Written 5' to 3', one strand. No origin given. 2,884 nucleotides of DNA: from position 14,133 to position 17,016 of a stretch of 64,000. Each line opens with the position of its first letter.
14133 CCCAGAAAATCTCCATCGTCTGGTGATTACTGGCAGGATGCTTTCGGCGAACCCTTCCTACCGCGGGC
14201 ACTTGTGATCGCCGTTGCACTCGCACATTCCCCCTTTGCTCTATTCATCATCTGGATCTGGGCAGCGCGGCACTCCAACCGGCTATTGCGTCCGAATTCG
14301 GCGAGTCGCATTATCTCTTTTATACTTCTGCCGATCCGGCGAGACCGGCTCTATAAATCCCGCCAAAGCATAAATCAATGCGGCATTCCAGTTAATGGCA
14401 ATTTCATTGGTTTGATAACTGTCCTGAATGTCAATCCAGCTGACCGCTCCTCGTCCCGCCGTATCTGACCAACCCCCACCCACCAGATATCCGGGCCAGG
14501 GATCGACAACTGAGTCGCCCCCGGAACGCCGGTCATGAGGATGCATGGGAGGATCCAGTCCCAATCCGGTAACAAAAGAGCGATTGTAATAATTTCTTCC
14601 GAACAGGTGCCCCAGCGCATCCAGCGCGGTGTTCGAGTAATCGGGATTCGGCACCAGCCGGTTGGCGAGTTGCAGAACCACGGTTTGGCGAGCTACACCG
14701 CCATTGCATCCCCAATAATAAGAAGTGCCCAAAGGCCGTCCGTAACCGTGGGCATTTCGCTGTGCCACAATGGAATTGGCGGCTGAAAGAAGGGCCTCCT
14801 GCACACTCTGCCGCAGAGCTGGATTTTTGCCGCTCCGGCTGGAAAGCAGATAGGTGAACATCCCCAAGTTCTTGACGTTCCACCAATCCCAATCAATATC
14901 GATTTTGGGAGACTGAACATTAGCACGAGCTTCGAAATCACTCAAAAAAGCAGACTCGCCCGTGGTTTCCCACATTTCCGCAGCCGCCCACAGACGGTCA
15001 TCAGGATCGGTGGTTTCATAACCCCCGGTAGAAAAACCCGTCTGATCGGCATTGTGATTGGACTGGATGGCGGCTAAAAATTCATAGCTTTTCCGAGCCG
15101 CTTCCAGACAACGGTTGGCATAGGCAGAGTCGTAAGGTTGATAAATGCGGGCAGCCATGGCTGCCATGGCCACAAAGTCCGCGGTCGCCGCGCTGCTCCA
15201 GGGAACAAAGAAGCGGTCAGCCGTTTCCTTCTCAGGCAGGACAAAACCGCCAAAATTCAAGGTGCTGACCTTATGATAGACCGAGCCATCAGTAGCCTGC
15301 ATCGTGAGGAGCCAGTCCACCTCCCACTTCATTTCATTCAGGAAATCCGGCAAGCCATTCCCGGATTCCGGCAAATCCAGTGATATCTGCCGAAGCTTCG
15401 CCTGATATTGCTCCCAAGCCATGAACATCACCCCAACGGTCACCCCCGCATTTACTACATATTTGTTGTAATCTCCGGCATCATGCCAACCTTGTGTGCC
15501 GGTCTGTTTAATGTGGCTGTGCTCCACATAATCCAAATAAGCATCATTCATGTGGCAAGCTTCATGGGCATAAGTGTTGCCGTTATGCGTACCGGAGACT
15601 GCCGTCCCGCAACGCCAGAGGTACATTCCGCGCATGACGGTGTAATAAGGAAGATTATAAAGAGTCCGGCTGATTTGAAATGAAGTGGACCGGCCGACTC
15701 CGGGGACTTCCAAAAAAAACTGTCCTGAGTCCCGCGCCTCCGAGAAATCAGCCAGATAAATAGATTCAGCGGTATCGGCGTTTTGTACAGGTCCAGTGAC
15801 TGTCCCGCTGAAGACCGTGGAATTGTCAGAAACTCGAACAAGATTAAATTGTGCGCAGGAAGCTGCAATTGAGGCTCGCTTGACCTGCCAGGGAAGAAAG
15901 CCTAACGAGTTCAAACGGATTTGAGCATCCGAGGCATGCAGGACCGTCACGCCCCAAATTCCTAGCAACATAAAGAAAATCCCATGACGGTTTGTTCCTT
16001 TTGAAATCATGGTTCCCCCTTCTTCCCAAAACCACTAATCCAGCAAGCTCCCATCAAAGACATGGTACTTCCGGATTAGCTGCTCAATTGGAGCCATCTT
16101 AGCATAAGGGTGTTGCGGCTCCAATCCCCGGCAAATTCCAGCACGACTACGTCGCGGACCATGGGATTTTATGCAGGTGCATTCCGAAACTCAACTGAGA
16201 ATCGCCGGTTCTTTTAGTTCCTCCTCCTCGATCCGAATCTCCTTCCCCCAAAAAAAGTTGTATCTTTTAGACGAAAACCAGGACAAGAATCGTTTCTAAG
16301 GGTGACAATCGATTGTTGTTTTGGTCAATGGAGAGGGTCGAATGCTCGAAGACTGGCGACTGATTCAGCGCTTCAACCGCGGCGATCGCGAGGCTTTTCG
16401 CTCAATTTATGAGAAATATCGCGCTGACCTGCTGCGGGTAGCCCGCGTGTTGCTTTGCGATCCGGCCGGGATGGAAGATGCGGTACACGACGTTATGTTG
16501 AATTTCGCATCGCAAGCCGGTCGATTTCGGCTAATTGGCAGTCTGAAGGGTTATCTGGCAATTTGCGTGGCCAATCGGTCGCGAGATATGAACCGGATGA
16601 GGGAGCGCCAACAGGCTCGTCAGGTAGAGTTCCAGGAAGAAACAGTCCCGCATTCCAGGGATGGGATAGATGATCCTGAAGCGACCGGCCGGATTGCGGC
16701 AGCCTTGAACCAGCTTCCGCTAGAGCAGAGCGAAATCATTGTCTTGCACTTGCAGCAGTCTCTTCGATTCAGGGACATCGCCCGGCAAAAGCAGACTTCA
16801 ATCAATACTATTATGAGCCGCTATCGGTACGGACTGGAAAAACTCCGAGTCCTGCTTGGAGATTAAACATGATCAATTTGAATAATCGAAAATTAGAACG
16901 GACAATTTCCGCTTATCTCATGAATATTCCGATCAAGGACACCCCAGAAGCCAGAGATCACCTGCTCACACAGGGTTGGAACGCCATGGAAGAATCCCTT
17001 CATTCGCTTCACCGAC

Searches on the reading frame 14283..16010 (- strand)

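Call 57: search_protein_families(library=pfam, proteins=[window:14283-16010:-], max_evalue=0.01)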
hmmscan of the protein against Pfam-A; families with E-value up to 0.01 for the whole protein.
window:14283-16010:- (575 aa): 2 families
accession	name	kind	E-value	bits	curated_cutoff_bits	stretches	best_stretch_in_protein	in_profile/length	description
PF00759.25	Glyco_hydro_9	-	9.6e-78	262.9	27.7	1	122-549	5-444/444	Glycosyl hydrolase family 9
PF02927.20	CelD_N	-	3.6e-14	53.7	24.6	1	28-106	3-85/86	Cellulase N-terminal ig-like domain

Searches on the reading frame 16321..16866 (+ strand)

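Call 75: search_protein_families(library=pfam, proteins=[window:16321-16866:+], max_evalue=0.001)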
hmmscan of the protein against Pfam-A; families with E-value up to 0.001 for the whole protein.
window:16321-16866:+ (181 aa): 3 families
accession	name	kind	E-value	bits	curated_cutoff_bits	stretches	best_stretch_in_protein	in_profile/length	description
PF04542.20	Sigma70_r2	-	3.4e-08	33.6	24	1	29-96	1-70/71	Sigma-70 region 2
PF08281.18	Sigma70_r4_2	-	6.9e-08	32.5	25.7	1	124-175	3-54/54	Sigma-70, region 4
PF04545.22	Sigma70_r4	-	7.8e-05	22.6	24.1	1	128-176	1-49/50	Sigma-70, region 4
